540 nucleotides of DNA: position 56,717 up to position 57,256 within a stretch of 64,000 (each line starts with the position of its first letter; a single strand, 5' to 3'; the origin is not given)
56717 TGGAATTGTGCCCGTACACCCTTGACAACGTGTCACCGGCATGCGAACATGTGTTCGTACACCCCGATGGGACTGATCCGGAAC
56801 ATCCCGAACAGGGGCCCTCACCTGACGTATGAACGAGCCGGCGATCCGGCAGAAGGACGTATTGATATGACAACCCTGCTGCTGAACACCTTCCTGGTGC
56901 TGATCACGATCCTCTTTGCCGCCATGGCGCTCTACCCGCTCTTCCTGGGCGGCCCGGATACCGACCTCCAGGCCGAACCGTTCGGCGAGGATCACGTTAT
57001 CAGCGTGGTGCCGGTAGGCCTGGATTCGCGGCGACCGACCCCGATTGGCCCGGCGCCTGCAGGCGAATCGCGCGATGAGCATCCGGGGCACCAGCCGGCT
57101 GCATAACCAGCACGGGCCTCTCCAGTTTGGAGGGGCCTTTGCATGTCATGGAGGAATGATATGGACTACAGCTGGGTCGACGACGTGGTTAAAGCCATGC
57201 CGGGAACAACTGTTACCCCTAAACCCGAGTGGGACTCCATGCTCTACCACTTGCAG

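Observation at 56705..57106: Perfect LexA (Cheo-type) box over the promoter of a tiny membrane protein: possible SOS-induced effector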

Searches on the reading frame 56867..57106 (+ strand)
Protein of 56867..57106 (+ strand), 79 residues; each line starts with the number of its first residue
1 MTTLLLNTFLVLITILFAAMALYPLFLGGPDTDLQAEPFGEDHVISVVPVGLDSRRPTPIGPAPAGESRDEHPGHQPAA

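Call 9: search_protein_families(library=pfam, proteins=[window:56867-57106:+])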
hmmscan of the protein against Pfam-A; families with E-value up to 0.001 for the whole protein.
window:56867-57106:+ (79 aa): 0 families

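Call 10: find_encoding_contigs(protein=window:56867-57106:+, flank=3000, max_places=10)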
Protein window:56867-57106:+ (79 aa): 3 contigs read that carry it; 3 places shown.
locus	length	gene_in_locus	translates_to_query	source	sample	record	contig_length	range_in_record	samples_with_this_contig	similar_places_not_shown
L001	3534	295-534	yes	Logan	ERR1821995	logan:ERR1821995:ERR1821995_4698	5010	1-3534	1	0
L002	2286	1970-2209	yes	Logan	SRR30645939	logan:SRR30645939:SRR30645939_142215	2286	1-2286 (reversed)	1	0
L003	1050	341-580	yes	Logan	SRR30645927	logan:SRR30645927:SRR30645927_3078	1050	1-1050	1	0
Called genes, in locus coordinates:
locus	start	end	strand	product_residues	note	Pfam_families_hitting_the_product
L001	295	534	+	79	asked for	-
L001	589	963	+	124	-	PF04237:YjbR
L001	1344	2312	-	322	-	PF00296:Bac_luciferase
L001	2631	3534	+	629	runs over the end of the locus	PF12229:PG_binding_4, PF04294:VanW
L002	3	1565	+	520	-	?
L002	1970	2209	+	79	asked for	-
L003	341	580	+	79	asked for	-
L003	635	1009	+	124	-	PF04237:YjbR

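Call 21: search_protein_representatives(protein=window:56867-57103:+)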
Query: 79 residues. Proteins with E-value up to 0.001 (for the whole library): 9; up to 1e-10: 2; up to 1e-30: 1. The best 9 are listed.
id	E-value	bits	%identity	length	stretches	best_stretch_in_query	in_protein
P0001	3.4e-37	141.8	85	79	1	1-79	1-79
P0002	6.0e-15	70.9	54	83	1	1-79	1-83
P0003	6.9e-08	48.5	72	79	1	1-39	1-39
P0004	1.6e-07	47.3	47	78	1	1-79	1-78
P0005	2.1e-07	46.9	33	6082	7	17-74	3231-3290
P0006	2.9e-07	46.5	38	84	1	1-76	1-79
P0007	1.4e-05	41.1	49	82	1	1-65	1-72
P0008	3.9e-04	36.5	45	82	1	1-49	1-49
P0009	8.6e-04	35.4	45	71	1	1-63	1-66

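Call 23: find_encoding_contigs(protein=P0001, flank=3000, max_places=6)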
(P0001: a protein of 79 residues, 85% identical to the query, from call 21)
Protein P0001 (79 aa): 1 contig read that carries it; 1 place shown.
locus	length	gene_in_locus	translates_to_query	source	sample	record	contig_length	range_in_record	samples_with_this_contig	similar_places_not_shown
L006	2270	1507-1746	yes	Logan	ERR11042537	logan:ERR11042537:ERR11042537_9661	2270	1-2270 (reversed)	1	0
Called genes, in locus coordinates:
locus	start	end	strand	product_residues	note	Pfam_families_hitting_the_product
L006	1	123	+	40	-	?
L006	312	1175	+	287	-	-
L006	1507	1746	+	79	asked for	-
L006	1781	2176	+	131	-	PF04237:YjbR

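Call 25: find_encoding_contigs(protein=P0002, flank=4000, max_places=6)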
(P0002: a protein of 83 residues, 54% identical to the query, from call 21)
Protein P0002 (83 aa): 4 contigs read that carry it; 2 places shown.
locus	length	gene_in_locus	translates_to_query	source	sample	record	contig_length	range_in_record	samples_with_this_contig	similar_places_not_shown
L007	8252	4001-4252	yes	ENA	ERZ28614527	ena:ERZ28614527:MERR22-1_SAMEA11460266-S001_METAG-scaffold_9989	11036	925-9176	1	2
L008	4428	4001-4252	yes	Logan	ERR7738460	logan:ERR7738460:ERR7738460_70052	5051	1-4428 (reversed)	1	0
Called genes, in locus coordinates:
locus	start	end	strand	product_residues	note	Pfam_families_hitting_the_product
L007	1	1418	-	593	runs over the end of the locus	PF00664:ABC_membrane, PF00005:ABC_tran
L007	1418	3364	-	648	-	PF00664:ABC_membrane, PF00005:ABC_tran, PF02463:SMC_N (faint)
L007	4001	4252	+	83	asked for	-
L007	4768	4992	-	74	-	-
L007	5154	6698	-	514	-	PF00199:Catalase, PF06628:Catalase-rel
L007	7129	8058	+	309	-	-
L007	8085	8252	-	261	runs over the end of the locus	PF13354:Beta-lactamase2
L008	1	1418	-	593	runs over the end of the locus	PF00664:ABC_membrane, PF00005:ABC_tran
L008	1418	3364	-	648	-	PF00664:ABC_membrane, PF00005:ABC_tran, PF02463:SMC_N (faint)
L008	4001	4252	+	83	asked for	-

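Call 26: find_encoding_contigs(protein=P0004, flank=4000, max_places=6)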
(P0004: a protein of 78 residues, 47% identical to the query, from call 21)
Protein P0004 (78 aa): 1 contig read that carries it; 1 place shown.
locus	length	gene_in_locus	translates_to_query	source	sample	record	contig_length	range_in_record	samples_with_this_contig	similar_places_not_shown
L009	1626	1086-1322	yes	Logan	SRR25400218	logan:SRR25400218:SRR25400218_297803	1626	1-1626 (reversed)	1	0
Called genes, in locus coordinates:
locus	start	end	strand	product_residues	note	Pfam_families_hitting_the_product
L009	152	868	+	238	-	PF05988:DUF899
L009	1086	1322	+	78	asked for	-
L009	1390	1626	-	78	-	?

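Call 32: find_related_loci(query=A3, collection=genome_contigs, flank=6000)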
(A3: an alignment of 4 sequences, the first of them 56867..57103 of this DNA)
Query A3 (79 aa) in genome_contigs; peptide patterns used: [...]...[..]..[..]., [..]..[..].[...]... (x = any residue, [..] = any of these).
599 stretches matched a pattern (row limit reached: there are more); 1 encode a relative of the query (tblastn E <= 1e-3); 1 distinct loci.
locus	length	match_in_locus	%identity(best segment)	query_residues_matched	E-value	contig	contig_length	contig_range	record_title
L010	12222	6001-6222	64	1-79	4e-18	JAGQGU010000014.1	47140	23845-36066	MAG: Thermomicrobiales bacterium isolate HKST-UBA75 2009_4306, whole genome shotgun sequence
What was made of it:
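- Tried and rejected: The single genome_contigs scan returned one Thermomicrobiales MAG locus (call 32).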

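Call 36: find_encoding_contigs(protein=P0006, flank=4000, max_places=4)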
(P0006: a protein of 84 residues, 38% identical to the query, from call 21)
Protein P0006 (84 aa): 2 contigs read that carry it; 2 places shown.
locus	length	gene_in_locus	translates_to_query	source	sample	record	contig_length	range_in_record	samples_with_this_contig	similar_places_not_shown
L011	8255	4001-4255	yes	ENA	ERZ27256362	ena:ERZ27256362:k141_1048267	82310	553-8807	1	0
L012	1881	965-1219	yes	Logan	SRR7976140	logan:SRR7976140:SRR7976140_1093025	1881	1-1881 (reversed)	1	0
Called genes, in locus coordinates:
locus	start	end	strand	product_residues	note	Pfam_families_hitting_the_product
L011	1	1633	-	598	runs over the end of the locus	PF00664:ABC_membrane, PF00005:ABC_tran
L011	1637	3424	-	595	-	PF00664:ABC_membrane, PF00005:ABC_tran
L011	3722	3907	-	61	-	-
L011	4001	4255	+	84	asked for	-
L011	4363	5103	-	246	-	PF00557:Peptidase_M24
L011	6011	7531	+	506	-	-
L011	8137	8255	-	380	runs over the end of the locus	PF06347:SH3_4 (faint), PF08239:SH3_3, PF07653:SH3_2 (faint), PF08239:SH3_3, PF01464:SLT, PF06737:Transglycosylas (weak)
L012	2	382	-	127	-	?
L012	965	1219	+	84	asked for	-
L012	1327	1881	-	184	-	?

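Call 37: find_encoding_contigs(protein=P0007, flank=4000, max_places=4)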
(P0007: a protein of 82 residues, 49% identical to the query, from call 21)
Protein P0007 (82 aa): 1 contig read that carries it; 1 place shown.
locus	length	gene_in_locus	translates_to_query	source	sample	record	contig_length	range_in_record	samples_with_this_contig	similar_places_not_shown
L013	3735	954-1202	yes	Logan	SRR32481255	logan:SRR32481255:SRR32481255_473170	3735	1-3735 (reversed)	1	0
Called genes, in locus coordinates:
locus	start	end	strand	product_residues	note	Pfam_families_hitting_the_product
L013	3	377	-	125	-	?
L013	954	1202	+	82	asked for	-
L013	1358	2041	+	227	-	PF02586:SRAP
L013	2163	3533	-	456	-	PF01594:AI-2E_transport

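Call 41: find_homologous_proteins(query=A2, max_evalue=0.001)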
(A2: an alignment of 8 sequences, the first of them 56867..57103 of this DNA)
Query A2 (8 sequences) (79 aa, profile of the alignment): 90 proteins with E <= 0.001 among 566 candidates.
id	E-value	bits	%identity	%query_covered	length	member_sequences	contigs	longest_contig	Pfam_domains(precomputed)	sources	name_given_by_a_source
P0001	2.6e-32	128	85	100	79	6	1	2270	-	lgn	-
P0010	8.2e-32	127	96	100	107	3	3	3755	-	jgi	jgi:hypothetical protein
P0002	7.1e-28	114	52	100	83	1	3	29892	-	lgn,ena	-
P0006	4.3e-27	112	37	95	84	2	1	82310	-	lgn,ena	-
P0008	6.4e-27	111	47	59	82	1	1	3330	-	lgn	-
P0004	7.5e-26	108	47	100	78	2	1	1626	-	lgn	-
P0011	1.1e-25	107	71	100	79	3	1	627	-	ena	-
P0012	2.4e-25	106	72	100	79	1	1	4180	-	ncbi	-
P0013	2.7e-25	106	73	100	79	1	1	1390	-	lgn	-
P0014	3.1e-25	106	67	100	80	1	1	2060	-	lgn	-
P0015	5.2e-25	105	65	100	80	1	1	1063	-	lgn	-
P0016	8.2e-25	104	54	100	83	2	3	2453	-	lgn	-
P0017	2.0e-24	103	57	100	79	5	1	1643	-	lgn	-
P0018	3.5e-24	102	52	100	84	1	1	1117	-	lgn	-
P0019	3.5e-24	102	66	100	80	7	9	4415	-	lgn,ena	-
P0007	3.8e-24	102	44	82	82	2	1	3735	-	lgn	-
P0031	2.6e-22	96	55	100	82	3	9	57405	-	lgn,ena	-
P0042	1.7e-21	94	62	100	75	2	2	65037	-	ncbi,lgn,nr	ncbi:MAG: hypothetical protein M9934_08720 [Thermomicrobiales bacterium]|nr:hypothetical protein [Th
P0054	2.9e-18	83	39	100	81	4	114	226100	-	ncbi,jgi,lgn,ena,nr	ncbi:MAG TPA: hypothetical protein VKZ61_09710 [Thermomicrobiales bacterium]|jgi:hypothetical protei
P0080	8.1e-13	66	38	100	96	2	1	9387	-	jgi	jgi:hypothetical protein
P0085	3.5e-10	58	32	63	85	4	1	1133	-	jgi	jgi:hypothetical protein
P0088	5.1e-9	54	36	100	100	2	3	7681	-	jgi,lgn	jgi:hypothetical protein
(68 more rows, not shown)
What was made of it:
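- About 90 clusters, all 71-86 aa (call 41). About 90 homologous clusters exist (call 41).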

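Call 44: find_related_loci(query=A4, collection=metagenome_contigs, flank=3000)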
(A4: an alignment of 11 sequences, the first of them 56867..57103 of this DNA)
Query A4 (79 aa) in metagenome_contigs; peptide patterns used: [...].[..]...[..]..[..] (x = any residue, [..] = any of these).
249 stretches matched a pattern; 11 encode a relative of the query (tblastn E <= 1e-3); 11 distinct loci.
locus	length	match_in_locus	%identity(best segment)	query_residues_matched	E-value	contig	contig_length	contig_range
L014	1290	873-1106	38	1-76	3e-11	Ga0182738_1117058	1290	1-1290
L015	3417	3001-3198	39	1-79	7e-11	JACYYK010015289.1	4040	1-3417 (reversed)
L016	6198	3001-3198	39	1-79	7e-11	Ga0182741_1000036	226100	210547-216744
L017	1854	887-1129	33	1-77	6e-10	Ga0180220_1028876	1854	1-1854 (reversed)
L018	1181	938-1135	42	1-63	2e-9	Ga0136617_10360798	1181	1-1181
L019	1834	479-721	33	1-77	3e-9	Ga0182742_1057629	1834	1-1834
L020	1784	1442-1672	32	1-79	8e-9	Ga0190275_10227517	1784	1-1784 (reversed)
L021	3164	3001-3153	37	1-51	1e-8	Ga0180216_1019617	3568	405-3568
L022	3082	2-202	37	15-77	1e-7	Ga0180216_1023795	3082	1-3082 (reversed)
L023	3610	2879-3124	33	1-78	2e-7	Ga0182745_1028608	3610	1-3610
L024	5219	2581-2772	30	1-61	8e-6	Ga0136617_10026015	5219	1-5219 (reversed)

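Call 53: search_dna_similar(query=window:56867-57103:+, collection=plasmids, mode=protein, max_evalue=1, max_rows=10)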
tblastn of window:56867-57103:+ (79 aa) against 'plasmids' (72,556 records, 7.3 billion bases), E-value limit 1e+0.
Records with a match: 3; places in all: 3; records where one place covers at least 80% of the query: 0.
Best place of each record, by identity: <60% 3.
By first word of the organism name: Streptomyces 3.
By predicted mobility (MOB-suite, as given by PLSDB): non-mobilizable 3.
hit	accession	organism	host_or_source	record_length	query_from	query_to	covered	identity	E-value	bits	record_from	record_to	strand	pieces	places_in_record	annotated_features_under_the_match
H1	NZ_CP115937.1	Streptomyces goshikiensis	microorganism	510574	18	76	75%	37.3%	9e-1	34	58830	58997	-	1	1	DUF6233 domain-containing protein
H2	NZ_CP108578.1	Streptomyces goshikiensis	-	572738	18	76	75%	37.3%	9e-1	34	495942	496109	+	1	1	DUF6233 domain-containing protein | hypothetical protein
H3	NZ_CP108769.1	Streptomyces goshikiensis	-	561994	18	76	75%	37.3%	1e+0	34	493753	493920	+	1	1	DUF6233 domain-containing protein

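Call 70: search_protein_families(library=pfam, proteins=[L016:3549-4241:+, L016:4272-5435:+, L017:1290-1853:+, L019:818-1645:+, L024:2914-3624:+, L016:748-2574:-, L023:482-2329:-, L024:1-1860:-, L020:266-1186:-, L010:3812-5248:-])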
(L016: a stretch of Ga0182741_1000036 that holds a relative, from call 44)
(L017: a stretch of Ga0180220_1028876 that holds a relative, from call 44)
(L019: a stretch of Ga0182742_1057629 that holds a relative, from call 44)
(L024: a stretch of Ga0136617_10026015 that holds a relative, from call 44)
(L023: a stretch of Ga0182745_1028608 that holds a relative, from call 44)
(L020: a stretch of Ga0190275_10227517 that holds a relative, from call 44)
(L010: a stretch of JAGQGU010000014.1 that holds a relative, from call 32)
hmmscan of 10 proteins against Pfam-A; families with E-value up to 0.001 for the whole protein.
L016:3549-4241:+ (230 aa): 1 family
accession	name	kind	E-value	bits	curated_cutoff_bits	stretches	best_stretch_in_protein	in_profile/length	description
PF02586.19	SRAP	-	1.9e-69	233.9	27.1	1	1-212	1-214/214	SOS response associated peptidase (SRAP)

L016:4272-5435:+ (387 aa): 0 families

L017:1290-1853:+ (188 aa): 1 family
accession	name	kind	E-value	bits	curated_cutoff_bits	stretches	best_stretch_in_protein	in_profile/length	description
PF02586.19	SRAP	-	1.7e-57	194.9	27.1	1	15-188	1-170/214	SOS response associated peptidase (SRAP)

L019:818-1645:+ (275 aa): 1 family
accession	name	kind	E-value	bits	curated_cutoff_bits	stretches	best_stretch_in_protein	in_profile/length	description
PF02586.19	SRAP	-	3.8e-72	242.7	27.1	1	35-252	1-214/214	SOS response associated peptidase (SRAP)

L024:2914-3624:+ (236 aa): 1 family
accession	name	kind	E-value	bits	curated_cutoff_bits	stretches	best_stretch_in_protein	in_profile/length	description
PF02586.19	SRAP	-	3.2e-68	229.9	27.1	1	1-219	1-213/214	SOS response associated peptidase (SRAP)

L016:748-2574:- (608 aa): 3 families
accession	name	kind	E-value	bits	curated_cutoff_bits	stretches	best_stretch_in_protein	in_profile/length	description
PF00664.28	ABC_membrane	-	1.4e-49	169.7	28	1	24-288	7-273/274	ABC transporter transmembrane region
PF00005.33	ABC_tran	-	1.1e-33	117.2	25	1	353-501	2-137/137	ABC transporter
PF02463.25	SMC_N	-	4.1e-06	26.8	40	0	391-541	109-209/220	RecF/RecN/SMC N terminal domain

L023:482-2329:- (615 aa): 4 families
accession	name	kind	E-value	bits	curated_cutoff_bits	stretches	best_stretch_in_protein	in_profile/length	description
PF00664.28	ABC_membrane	-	1.1e-48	166.7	28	1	22-289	5-274/274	ABC transporter transmembrane region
PF00005.33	ABC_tran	-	4.2e-34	118.5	25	1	352-501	1-137/137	ABC transporter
PF02463.25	SMC_N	-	1.7e-07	31.3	40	0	391-541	109-209/220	RecF/RecN/SMC N terminal domain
PF13401.12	AAA_22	-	0.00025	21.8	27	0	362-503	5-96/130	AAA domain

L024:1-1860:- (620 aa): 4 families
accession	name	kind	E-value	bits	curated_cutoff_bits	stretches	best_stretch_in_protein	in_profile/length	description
PF00664.28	ABC_membrane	-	1.6e-45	156.4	28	1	28-297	2-273/274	ABC transporter transmembrane region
PF00005.33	ABC_tran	-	1.7e-34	119.8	25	1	361-510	1-137/137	ABC transporter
PF13191.12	AAA_16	-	3.9e-06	27.9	32.6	1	360-529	11-161/167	AAA ATPase domain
PF02463.25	SMC_N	-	1.6e-05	24.9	40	0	402-550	111-209/220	RecF/RecN/SMC N terminal domain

L020:266-1186:- (306 aa): 0 families

L010:3812-5248:- (478 aa): 1 family
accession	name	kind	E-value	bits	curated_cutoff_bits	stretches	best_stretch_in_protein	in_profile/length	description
PF17289.8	Terminase_6C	-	0.00038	20.9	22.6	1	298-425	8-128/155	Terminase RNaseH-like domain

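Call 71: search_dna_similar(query=L016:3549-4241:+, collection=plasmids, mode=protein, max_evalue=1e-10, max_rows=15)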
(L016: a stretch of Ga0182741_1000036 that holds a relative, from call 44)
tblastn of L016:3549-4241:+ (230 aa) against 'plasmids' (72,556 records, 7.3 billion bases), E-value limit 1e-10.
Records with a match: 1757; places in all: 1813; records where one place covers at least 80% of the query: 1624.
Best place of each record, by identity: <60% 1757.
By first word of the organism name: Klebsiella 716; Enterobacter 134; Citrobacter 86; Pseudomonas 86; Pantoea 81; Salmonella 56; Escherichia 41; Serratia 37; Enterococcus 32; Rhodococcus 31; and 149 more.
By predicted mobility (MOB-suite, as given by PLSDB): conjugative 890; non-mobilizable 600; mobilizable 267.
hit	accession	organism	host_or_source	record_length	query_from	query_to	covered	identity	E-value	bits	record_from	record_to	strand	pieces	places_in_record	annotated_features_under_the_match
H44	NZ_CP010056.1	Hymenobacter sp. DG25B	single cell,soil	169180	1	224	97%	44.8%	1e-39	151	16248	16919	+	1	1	SOS response-associated peptidase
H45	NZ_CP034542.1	Brevibacillus marinus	sediment,marine sediment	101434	1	224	97%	44.1%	4e-50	181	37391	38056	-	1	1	SOS response-associated peptidase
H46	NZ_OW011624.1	Thauera humireducens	-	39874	1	223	97%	42.7%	4e-42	158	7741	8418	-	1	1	SOS response-associated peptidase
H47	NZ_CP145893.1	Paenibacillus amylolyticus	whole organism,soil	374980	1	223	97%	42.6%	3e-52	187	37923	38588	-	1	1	SOS response-associated peptidase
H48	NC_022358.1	Sulfuricella denitrificans skB26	-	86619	1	229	100%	41.4%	1e-41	157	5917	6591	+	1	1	SOS response-associated peptidase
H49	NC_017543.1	Paenibacillus polymyxa M1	-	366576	1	223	97%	42.4%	5e-51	184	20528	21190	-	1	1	SOS response-associated peptidase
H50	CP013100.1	Candidatus Tenderia electrophaga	mixed culture,Biocathode MCL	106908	1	221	96%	42.8%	2e-49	179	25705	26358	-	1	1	hypothetical protein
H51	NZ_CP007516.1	Rubrobacter radiotolerans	-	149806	1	223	97%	42.3%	5e-41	155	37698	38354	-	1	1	SOS response-associated peptidase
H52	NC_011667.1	Thauera aminoaromatica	-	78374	1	223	97%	42.2%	1e-45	169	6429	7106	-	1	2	SOS response-associated peptidase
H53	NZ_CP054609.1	Paenibacillus cellulosilyticus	cell culture,soil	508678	1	223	97%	41.7%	7e-51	184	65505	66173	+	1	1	SOS response-associated peptidase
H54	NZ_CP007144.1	Hymenobacter swuensis DY53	-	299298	1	223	97%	41.7%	3e-37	145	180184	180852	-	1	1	SOS response-associated peptidase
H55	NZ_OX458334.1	Methylocaldum szegediense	-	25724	1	223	97%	41.6%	2e-40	154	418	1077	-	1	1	SOS response-associated peptidase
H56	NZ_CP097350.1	Cytobacillus pseudoceanisediminis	cell culture,hot underground spring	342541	1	223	97%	41.3%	4e-47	173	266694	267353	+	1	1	SOS response-associated peptidase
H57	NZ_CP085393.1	Cytobacillus oceanisediminis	single cell,soil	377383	1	223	97%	41.3%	4e-47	173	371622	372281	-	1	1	SOS response-associated peptidase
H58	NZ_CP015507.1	Cytobacillus oceanisediminis 2691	seawater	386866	1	223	97%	41.3%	4e-47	173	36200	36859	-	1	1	SOS response-associated peptidase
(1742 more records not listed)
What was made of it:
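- Tried and rejected: It has no close SRAP or small-protein homologue (calls 53, 71).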
